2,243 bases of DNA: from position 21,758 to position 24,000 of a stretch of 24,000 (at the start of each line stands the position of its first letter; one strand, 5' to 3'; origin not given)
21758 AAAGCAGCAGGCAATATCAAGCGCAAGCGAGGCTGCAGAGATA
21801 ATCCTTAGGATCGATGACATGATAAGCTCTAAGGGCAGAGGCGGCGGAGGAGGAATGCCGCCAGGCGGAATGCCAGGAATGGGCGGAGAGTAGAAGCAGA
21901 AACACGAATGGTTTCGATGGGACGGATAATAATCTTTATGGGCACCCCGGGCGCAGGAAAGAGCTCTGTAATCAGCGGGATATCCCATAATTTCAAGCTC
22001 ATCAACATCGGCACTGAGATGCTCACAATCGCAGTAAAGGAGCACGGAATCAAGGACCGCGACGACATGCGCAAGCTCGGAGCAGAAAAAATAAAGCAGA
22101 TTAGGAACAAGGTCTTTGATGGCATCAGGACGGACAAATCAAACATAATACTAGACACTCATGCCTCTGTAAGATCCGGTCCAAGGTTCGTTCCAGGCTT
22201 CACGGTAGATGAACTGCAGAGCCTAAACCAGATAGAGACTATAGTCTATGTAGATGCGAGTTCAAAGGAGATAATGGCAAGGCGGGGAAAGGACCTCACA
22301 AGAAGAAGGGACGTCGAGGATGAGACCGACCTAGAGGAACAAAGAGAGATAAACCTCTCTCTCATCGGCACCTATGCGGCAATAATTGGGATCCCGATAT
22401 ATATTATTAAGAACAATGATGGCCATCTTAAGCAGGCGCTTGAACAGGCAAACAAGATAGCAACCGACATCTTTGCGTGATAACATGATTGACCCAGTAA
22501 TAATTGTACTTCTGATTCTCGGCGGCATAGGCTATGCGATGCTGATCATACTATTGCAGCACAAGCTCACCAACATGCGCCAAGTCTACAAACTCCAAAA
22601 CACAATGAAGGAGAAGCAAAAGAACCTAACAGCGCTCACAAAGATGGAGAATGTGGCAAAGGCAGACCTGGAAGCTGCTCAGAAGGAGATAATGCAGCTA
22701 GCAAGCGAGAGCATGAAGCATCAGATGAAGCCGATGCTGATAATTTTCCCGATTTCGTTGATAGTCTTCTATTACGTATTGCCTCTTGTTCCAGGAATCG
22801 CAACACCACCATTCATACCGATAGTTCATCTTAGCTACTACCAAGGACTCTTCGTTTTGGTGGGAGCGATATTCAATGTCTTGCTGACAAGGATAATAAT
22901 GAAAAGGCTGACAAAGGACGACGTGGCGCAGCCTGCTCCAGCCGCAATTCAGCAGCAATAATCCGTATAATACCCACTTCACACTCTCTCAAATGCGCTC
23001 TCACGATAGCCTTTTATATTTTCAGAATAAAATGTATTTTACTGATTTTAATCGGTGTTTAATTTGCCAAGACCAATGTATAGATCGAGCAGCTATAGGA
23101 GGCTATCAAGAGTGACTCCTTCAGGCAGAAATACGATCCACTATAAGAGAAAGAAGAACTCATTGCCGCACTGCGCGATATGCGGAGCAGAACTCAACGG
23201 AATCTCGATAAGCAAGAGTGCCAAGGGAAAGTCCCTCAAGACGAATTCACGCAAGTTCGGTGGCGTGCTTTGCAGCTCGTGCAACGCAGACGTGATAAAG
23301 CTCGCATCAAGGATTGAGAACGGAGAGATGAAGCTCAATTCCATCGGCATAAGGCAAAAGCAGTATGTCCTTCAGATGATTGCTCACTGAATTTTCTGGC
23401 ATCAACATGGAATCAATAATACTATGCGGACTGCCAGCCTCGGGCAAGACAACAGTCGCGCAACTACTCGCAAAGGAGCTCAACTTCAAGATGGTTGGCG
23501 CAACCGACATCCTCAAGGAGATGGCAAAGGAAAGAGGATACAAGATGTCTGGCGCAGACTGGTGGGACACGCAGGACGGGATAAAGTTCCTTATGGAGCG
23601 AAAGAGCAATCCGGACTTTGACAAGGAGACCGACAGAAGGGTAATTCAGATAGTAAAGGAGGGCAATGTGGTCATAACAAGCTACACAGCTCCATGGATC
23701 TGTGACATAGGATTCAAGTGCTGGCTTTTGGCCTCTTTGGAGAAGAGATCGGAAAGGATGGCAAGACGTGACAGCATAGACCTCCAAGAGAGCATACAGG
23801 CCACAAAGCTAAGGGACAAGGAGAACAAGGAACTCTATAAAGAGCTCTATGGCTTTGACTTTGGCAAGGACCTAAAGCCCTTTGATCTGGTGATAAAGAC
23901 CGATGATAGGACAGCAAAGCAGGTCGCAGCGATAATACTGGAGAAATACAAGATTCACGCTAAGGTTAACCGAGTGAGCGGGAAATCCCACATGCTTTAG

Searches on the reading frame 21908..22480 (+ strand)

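Call 93: search_protein_families(library=pfam, max_evalue=0.001, proteins=[window:21908-22480:+])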
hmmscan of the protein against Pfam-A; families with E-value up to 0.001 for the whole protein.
window:21908-22480:+ (190 aa): 3 families
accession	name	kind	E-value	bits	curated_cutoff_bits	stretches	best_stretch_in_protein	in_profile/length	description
PF13207.12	AAA_17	-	1e-22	81.3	27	1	11-142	1-135/136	AAA domain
PF13238.12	AAA_18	-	1.5e-06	29.1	29.4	1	8-137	1-119/128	AAA domain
PF13521.12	AAA_28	-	0.00024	21.8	27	0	8-70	2-61/164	AAA domain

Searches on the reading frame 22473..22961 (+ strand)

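Call 93: search_protein_families(library=pfam, max_evalue=0.001, proteins=[window:22473-22961:+])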
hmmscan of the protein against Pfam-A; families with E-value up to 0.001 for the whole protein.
window:22473-22961:+ (162 aa): 1 family
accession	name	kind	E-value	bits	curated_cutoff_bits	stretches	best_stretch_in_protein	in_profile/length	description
PF01956.21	EMC3_TMCO1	-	3.3e-11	43.7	27.1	1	10-114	15-122/169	Integral membrane protein EMC3/TMCO1-like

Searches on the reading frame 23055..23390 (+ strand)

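Call 93: search_protein_families(library=pfam, max_evalue=0.001, proteins=[window:23055-23390:+])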
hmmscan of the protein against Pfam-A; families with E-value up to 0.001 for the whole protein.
window:23055-23390:+ (111 aa): 1 family
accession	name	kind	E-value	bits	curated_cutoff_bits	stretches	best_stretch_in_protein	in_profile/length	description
PF01199.23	Ribosomal_L34e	-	7.6e-17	61.8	27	1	5-82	9-90/94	Ribosomal protein L34e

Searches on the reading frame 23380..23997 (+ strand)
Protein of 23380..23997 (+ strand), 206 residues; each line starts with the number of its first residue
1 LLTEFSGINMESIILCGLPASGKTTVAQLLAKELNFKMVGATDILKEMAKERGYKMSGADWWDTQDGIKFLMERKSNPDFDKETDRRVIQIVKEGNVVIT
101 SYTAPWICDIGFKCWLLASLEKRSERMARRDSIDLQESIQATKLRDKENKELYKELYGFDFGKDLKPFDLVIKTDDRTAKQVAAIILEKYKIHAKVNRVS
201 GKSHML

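Call 93: search_protein_families(library=pfam, max_evalue=0.001, proteins=[window:23380-23997:+])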
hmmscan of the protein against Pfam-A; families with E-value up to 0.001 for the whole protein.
window:23380-23997:+ (206 aa): 7 families
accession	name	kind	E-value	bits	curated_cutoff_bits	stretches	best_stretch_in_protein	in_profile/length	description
PF13189.12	Cytidylate_kin2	-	1.1e-16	61.9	28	1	19-175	8-175/176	Cytidylate kinase-like family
PF13238.12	AAA_18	-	3.6e-11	44.1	29.4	1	13-133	1-114/128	AAA domain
PF13207.12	AAA_17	-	4e-10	40.5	27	1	17-103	2-80/136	AAA domain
PF02224.24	Cytidylate_kin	-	5.5e-08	33.2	26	0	78-191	96-210/211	Cytidylate kinase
PF13671.12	AAA_33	-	1.5e-06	29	27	1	13-57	2-46/143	AAA domain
PF08433.16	KTI12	-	7.8e-05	22.7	22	1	11-36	2-27/271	Chromatin associated protein KTI12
PF01202.28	SKI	-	0.00013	22.6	22.1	1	20-188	2-156/159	Shikimate kinase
